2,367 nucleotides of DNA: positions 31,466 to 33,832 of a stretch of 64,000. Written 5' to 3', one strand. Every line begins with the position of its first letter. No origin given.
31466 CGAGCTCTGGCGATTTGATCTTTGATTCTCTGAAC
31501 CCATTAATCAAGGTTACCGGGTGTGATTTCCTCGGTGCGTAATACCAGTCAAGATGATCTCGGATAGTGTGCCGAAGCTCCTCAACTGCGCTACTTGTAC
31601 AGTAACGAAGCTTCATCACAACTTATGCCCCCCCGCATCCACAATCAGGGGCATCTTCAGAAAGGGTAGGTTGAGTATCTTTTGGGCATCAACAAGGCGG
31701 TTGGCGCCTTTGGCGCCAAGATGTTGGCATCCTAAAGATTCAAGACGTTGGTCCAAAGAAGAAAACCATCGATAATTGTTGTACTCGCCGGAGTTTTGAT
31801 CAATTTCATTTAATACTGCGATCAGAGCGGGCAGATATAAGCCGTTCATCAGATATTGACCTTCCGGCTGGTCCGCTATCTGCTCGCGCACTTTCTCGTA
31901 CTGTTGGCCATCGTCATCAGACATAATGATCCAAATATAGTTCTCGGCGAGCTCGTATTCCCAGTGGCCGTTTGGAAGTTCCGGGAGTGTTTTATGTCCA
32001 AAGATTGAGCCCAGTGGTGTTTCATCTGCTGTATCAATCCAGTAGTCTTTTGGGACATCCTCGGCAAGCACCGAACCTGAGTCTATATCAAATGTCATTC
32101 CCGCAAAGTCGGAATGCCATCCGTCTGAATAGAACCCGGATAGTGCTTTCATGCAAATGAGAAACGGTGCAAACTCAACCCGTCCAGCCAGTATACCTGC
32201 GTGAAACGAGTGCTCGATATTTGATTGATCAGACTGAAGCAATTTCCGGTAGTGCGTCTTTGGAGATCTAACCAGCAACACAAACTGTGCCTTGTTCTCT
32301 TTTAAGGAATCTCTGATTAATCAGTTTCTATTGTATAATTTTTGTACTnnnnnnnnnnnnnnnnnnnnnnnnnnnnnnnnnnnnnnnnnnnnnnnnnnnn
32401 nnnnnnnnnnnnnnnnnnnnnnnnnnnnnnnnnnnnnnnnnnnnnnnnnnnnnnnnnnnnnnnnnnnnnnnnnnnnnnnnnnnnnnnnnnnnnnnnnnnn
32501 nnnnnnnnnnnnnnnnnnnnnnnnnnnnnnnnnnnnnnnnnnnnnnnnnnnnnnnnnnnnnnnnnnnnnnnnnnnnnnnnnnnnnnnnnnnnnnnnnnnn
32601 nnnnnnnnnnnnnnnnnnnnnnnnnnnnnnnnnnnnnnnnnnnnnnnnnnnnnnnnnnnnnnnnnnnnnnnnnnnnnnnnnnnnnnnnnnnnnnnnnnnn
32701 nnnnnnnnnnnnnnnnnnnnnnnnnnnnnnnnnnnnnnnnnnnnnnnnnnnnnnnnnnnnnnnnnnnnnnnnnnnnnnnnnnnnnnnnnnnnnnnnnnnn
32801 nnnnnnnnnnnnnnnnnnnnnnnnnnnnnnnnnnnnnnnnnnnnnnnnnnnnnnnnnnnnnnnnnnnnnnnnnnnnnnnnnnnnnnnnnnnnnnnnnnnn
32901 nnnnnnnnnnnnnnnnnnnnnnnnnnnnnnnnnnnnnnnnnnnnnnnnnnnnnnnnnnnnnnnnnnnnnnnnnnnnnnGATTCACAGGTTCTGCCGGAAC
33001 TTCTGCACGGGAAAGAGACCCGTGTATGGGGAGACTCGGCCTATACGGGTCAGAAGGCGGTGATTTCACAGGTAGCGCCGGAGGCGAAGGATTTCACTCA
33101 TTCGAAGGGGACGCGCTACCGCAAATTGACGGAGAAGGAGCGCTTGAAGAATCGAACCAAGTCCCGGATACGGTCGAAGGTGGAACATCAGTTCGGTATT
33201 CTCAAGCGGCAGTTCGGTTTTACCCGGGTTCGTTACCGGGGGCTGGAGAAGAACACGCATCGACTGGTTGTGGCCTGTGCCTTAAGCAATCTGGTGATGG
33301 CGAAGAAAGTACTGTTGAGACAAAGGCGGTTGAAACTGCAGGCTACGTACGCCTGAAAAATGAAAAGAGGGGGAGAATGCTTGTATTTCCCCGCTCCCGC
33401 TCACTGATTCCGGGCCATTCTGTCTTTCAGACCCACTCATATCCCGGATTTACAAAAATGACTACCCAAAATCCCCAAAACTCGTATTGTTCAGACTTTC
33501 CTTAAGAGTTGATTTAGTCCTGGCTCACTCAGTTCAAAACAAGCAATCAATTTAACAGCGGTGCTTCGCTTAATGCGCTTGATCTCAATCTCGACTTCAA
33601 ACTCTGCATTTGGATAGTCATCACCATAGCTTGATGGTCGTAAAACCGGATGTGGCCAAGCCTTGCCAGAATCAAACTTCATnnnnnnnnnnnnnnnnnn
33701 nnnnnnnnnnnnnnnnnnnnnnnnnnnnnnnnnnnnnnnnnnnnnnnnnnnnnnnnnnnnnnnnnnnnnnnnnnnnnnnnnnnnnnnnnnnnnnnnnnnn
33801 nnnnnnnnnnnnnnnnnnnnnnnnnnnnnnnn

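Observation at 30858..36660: Candidate non-canonical R-M/defence operon: C5 methyltransferase, MORC-like GHKL ATPase and two unknown proteins, all translationally coupled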

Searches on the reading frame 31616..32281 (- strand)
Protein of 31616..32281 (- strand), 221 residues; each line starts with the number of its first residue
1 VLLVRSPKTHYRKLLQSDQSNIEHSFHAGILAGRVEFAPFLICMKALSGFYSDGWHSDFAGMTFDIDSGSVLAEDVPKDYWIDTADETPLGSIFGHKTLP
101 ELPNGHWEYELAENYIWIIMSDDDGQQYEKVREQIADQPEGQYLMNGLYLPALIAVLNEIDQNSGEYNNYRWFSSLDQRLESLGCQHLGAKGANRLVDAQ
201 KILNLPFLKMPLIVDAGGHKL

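Call 4: search_protein_families(library=pfam, proteins=[window:31616-32281:-], max_evalue=0.01)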
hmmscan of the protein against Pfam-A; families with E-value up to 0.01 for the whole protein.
window:31616-32281:- (221 aa): 0 families

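Call 5: search_protein_families(library=padloc, proteins=[window:31616-32281:-], max_evalue=0.01)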
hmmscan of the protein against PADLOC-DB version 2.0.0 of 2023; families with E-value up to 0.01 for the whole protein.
window:31616-32281:- (221 aa): 1 family
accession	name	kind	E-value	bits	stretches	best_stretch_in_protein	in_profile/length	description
PDLC04583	PDC-M33B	-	2.6e-29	100.5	1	5-207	67-272/289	-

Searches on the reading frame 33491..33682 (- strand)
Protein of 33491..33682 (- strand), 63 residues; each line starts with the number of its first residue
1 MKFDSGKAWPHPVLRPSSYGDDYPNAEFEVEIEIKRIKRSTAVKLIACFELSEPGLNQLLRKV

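Call 4: search_protein_families(library=pfam, proteins=[window:33491-33682:-], max_evalue=0.01)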
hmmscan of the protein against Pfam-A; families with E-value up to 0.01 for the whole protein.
window:33491-33682:- (63 aa): 0 families

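Call 5: search_protein_families(library=padloc, proteins=[window:33491-33682:-], max_evalue=0.01)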
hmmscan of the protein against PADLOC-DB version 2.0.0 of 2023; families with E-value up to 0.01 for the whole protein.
window:33491-33682:- (63 aa): 1 family
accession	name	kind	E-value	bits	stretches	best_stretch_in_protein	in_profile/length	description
PDLC04583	PDC-M33B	-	3.5e-07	27.9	1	7-62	6-57/289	-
